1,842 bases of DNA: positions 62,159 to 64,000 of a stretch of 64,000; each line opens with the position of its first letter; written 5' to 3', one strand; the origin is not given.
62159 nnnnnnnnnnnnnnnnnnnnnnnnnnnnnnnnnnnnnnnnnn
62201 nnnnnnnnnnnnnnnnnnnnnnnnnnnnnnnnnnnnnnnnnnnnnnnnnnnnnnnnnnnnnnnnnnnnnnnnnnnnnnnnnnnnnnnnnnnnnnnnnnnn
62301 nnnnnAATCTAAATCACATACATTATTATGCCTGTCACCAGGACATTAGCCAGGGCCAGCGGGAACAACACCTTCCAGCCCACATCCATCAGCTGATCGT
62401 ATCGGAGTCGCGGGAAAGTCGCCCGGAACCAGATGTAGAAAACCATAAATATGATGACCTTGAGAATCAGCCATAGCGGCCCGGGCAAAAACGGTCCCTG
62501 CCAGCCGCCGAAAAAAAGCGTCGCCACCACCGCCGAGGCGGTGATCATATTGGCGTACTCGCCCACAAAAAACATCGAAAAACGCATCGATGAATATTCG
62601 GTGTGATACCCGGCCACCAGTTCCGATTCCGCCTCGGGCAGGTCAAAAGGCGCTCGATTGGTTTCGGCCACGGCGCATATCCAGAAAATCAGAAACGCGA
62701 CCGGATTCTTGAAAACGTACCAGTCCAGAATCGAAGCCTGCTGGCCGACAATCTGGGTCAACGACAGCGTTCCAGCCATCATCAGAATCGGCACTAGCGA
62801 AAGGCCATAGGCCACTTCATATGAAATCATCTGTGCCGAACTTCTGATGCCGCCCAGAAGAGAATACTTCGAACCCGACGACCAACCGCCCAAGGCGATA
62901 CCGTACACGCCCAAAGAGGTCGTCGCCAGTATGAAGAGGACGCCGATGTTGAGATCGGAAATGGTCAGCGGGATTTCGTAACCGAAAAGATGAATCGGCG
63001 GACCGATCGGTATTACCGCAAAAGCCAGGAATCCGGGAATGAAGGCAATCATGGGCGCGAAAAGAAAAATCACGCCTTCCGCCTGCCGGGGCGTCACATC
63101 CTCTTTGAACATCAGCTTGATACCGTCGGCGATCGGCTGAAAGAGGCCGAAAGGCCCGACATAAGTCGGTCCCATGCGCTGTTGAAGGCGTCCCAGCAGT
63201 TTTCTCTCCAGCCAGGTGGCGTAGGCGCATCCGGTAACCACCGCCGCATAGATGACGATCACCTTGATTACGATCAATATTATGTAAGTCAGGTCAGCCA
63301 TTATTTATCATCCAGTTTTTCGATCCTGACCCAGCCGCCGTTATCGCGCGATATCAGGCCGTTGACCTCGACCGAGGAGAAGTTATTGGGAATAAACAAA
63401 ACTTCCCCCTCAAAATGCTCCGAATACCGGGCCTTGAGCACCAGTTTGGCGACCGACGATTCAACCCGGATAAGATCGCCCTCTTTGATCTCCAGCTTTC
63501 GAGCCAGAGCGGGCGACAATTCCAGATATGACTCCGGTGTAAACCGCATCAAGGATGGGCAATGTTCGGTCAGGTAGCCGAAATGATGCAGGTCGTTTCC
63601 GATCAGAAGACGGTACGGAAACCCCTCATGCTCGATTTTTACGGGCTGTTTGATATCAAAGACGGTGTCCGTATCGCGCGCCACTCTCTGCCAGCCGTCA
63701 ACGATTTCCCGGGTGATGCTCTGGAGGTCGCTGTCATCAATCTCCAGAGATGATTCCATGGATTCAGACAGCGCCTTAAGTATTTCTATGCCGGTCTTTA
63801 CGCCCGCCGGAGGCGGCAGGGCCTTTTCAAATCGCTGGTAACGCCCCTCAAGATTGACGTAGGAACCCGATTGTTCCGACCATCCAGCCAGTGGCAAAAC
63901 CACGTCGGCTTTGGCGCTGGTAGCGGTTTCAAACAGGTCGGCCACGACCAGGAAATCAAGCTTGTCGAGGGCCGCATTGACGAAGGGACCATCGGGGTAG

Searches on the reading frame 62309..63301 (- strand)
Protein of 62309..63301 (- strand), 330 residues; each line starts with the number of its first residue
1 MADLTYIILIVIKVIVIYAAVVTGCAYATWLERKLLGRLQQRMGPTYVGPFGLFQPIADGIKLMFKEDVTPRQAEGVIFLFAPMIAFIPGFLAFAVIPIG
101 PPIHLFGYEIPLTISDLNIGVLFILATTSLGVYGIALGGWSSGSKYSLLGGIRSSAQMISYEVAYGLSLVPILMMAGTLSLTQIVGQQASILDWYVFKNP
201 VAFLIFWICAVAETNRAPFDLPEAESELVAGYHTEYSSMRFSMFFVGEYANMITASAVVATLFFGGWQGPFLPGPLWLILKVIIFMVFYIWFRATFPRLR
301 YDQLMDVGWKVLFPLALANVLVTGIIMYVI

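Call 11: search_protein_families(library=ncbifam, proteins=[window:62309-63301:-], max_evalue=1e-10)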
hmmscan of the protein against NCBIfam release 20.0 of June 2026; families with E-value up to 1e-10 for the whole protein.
window:62309-63301:- (330 aa): 7 families
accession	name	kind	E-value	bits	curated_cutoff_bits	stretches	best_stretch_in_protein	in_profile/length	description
NF004743.0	PRK06076.1-4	equivalog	1.5e-130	436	494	1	7-327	13-342/433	NADH-quinone oxidoreductase subunit NuoH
NF004740.0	PRK06076.1-1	equivalog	2.3e-112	375.7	399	1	3-328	7-321/325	NADH-quinone oxidoreductase subunit NuoH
NF004741.0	PRK06076.1-2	equivalog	3.2e-112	375.1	305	1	6-329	18-335/337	NADH-quinone oxidoreductase subunit NuoH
NF004745.0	PRK06076.1-6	equivalog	6.1e-111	370.9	450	1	5-327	10-333/341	NADH-quinone oxidoreductase subunit NuoH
NF004742.0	PRK06076.1-3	equivalog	5.1e-102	341.7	531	1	7-328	21-349/356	NADH-quinone oxidoreductase subunit NuoH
NF004744.0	PRK06076.1-5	equivalog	4.4e-94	315.7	542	1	3-269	23-282/372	NADH-quinone oxidoreductase subunit NuoH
NF040610.1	F420_dehyd_FpoH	exception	7.7e-89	298.4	475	1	10-323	12-332/339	F420H2 dehydrogenase subunit FpoH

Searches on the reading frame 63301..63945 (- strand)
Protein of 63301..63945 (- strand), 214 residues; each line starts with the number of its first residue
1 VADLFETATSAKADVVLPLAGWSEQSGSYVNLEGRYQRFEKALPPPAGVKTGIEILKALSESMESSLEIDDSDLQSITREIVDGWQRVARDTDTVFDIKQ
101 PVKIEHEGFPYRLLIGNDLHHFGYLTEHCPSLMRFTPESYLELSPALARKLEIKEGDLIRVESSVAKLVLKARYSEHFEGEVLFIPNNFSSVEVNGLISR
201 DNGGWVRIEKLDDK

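Call 11: search_protein_families(library=ncbifam, proteins=[window:63301-63945:-], max_evalue=1e-10)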
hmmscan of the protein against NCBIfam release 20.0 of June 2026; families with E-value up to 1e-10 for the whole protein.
window:63301-63945:- (214 aa): 3 families
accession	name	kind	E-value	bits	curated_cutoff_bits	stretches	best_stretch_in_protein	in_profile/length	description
TIGR01591.1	Fdh-alpha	equivalog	1.5e-27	96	666.25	2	2-81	417-494/672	formate dehydrogenase subunit alpha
NF005895.0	PRK07860.1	equivalog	1.8e-18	66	802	1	6-211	602-802/811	NADH-quinone oxidoreductase subunit G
NF047855.1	AssmNtatRedNasC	equivalog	1.9e-17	62.8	1100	0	102-200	587-688/708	assimilatory nitrate reductase catalytic subunit NasC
